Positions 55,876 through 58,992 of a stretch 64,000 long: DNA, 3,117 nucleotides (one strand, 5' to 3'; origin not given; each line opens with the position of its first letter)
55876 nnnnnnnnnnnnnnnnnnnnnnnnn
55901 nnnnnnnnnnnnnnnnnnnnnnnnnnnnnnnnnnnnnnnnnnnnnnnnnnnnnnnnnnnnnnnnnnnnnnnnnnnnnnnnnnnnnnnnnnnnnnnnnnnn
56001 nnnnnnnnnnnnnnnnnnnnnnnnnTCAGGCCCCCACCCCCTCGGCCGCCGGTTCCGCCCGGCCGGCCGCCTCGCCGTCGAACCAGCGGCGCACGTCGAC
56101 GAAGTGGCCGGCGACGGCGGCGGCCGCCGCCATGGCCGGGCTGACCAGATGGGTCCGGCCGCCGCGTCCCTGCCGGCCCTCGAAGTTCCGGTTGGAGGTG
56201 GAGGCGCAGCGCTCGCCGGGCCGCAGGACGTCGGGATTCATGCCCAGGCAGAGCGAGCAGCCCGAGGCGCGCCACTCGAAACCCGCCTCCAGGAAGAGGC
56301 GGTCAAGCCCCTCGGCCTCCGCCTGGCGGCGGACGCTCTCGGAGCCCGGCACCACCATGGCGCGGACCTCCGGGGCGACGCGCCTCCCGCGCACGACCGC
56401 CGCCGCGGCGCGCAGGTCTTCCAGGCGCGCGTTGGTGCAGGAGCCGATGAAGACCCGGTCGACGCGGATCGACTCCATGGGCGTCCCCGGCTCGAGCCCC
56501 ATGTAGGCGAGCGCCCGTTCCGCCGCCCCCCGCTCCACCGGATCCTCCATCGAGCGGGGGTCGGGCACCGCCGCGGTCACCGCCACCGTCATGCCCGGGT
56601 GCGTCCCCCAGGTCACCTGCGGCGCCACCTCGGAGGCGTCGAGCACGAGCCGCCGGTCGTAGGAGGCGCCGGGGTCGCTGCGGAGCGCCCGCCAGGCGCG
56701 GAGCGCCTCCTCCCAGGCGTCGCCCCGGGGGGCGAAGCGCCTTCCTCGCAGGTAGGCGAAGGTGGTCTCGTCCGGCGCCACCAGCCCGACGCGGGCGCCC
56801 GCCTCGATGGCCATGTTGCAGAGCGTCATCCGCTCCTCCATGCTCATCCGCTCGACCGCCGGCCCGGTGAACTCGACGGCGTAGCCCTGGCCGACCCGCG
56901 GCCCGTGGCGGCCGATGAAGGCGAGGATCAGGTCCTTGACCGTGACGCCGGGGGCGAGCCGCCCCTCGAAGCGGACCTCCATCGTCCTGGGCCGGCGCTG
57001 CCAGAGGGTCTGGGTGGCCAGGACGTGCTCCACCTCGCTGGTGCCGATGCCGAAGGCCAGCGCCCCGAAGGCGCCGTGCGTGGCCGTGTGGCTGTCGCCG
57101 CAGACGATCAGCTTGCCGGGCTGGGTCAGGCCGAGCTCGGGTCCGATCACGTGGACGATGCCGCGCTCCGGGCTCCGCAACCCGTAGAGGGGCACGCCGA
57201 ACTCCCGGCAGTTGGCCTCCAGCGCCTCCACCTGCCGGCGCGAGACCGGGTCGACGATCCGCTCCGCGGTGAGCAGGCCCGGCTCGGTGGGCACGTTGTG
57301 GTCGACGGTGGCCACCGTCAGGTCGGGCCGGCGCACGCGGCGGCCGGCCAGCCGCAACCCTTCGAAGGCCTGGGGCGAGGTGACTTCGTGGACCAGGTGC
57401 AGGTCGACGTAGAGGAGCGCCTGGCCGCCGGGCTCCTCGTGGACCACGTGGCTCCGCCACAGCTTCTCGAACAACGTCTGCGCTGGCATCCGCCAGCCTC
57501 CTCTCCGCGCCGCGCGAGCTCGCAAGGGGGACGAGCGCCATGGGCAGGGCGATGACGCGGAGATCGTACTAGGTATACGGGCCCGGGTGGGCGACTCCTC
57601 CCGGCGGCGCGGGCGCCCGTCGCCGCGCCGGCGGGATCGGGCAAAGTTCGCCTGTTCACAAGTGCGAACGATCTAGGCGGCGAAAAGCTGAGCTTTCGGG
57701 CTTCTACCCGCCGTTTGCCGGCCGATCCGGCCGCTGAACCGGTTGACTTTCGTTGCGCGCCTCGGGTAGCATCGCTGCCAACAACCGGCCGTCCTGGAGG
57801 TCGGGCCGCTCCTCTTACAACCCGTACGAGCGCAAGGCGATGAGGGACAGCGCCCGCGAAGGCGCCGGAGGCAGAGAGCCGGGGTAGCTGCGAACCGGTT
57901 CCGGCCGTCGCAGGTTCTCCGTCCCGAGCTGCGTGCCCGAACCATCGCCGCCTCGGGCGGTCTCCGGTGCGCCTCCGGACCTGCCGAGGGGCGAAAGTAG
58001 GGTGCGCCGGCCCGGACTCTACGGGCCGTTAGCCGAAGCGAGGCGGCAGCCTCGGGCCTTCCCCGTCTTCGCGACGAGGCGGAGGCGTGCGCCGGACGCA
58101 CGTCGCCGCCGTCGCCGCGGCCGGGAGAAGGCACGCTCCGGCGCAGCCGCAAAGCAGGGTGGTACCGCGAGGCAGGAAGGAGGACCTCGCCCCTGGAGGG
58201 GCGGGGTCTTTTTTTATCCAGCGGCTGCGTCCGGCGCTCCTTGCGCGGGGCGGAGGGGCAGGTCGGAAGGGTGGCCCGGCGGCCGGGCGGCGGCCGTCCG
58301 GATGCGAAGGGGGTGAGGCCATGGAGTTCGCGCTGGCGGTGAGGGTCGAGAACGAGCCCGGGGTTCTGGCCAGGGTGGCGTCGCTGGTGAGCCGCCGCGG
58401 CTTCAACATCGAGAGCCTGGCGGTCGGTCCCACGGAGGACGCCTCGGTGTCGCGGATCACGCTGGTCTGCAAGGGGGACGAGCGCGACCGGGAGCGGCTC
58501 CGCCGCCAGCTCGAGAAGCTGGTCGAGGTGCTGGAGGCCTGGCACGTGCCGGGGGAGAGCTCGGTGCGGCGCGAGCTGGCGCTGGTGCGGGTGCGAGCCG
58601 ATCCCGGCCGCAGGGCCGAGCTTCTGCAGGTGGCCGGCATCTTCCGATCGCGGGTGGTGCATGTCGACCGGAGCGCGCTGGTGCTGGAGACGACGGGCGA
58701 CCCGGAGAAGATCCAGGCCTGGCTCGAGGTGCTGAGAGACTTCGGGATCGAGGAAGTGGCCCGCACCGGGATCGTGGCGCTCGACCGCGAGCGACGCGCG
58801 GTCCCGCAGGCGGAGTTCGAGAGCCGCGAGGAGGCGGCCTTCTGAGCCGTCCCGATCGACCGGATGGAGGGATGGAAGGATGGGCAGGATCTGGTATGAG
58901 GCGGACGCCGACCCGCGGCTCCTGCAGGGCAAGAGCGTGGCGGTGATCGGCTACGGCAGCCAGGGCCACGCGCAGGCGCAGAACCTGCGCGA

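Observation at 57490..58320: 830-nt bidirectional control region: a clear T-box leader on the plus side, an unexplained structured leader on the leuCD-ilvD side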

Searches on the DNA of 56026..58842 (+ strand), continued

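Call 20: search_rna_families(source=L082, start=9400, end=10050, threshold=evalue, max_evalue=1, show_alignments=2)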
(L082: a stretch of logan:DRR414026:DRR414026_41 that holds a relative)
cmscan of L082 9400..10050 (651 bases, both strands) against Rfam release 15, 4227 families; matches with E-value up to 1: 2.
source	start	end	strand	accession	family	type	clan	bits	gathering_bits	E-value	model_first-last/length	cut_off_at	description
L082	9609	9916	+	RF00230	T-box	Cis-reg; leader;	-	53.1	93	9.4e-11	1-219/219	no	T-box leader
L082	9892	9964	+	RF03674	MIR5387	Gene; miRNA;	-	18.3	69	0.81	1-96/96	no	MIR5387 microRNA precursor family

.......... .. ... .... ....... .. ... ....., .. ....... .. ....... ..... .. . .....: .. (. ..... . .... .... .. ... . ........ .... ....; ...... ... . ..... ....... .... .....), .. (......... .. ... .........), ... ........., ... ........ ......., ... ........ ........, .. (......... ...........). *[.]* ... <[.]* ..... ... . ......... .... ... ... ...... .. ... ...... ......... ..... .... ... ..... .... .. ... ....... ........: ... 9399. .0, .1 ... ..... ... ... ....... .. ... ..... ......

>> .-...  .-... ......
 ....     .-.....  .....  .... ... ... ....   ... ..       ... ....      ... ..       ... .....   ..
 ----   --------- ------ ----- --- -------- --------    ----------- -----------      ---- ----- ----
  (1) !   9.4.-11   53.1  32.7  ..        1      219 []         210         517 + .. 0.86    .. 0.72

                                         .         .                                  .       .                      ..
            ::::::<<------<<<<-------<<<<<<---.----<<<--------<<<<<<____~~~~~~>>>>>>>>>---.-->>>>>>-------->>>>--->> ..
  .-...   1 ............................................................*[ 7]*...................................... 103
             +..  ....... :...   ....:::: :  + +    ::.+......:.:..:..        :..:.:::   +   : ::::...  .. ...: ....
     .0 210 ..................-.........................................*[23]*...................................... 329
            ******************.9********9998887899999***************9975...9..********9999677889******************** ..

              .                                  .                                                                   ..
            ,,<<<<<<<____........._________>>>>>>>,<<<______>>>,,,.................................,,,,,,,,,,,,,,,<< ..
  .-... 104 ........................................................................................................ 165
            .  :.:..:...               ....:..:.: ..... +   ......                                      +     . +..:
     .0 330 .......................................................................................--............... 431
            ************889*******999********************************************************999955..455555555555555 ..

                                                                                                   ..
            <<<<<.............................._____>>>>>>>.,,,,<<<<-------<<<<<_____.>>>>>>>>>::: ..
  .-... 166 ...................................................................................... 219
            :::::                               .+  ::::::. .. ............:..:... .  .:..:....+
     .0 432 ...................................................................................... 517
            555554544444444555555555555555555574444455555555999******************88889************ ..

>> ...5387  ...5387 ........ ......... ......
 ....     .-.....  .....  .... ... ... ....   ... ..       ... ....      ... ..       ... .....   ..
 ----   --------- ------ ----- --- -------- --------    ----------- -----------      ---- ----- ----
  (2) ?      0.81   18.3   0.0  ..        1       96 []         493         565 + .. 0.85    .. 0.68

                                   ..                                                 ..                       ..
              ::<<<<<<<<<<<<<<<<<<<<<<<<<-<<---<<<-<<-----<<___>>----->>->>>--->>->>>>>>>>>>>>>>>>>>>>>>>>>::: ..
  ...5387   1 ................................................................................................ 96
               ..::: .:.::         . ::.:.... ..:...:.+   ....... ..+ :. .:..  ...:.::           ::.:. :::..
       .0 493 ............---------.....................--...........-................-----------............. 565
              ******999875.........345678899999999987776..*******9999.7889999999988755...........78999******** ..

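Call 52: search_rna_families(source=L081, start=9570, end=9950, threshold=evalue, max_evalue=1, show_alignments=2)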
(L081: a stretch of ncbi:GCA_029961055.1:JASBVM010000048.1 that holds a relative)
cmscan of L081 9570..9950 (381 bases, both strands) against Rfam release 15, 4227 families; matches with E-value up to 1: 5.
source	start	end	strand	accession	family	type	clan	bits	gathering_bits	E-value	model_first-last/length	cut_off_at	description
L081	9840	9915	+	RF00230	T-box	Cis-reg; leader;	-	31.3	93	2.2e-05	146-216/219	no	T-box leader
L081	9901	9933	+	RF01757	sbcD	Gene; sRNA;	-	18.2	40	0.2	116-148/155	no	sbcD RNA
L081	9906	9940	+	RF02401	ClpQY_promoter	Cis-reg;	-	18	42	0.11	1-31/57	no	ClpQY promoter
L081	9893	9944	+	RF03579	mir-2058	Gene; miRNA;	-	18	90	0.97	1-72/72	no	mir-2058 microRNA precursor family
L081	9661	9718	+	RF00230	T-box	Cis-reg; leader;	-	15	93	0.35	27-85/219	no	T-box leader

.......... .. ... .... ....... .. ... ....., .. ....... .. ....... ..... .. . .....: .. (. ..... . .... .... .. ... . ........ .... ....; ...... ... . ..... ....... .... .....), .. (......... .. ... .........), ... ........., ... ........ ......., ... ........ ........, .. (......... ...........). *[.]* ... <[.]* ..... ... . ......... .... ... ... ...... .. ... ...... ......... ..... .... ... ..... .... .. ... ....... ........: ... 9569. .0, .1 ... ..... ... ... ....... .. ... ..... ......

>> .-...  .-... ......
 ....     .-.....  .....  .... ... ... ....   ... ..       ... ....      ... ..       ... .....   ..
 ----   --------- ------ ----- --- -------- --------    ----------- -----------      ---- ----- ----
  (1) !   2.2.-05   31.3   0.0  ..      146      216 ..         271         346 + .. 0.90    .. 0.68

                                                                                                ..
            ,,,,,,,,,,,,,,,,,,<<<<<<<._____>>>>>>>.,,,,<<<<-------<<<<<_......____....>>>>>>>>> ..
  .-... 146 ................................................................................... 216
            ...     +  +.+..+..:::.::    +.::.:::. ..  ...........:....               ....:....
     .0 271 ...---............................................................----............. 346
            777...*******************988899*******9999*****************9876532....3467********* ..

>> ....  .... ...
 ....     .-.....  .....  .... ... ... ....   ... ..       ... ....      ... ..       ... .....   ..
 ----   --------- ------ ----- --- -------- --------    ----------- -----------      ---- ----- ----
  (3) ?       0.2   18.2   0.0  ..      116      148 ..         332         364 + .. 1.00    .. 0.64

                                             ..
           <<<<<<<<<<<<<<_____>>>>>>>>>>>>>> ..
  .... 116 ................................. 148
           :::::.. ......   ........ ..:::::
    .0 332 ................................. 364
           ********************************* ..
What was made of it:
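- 58032..58150 (+): Stem III region, expanded by GC-rich insertions. It is about 80 nt longer than in L081. In L081, which lacks the insert, Rfam aligns Stem III together with the T-box sequence (model positions 146-216, 31.3 bits, E 2e-5, call 52).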
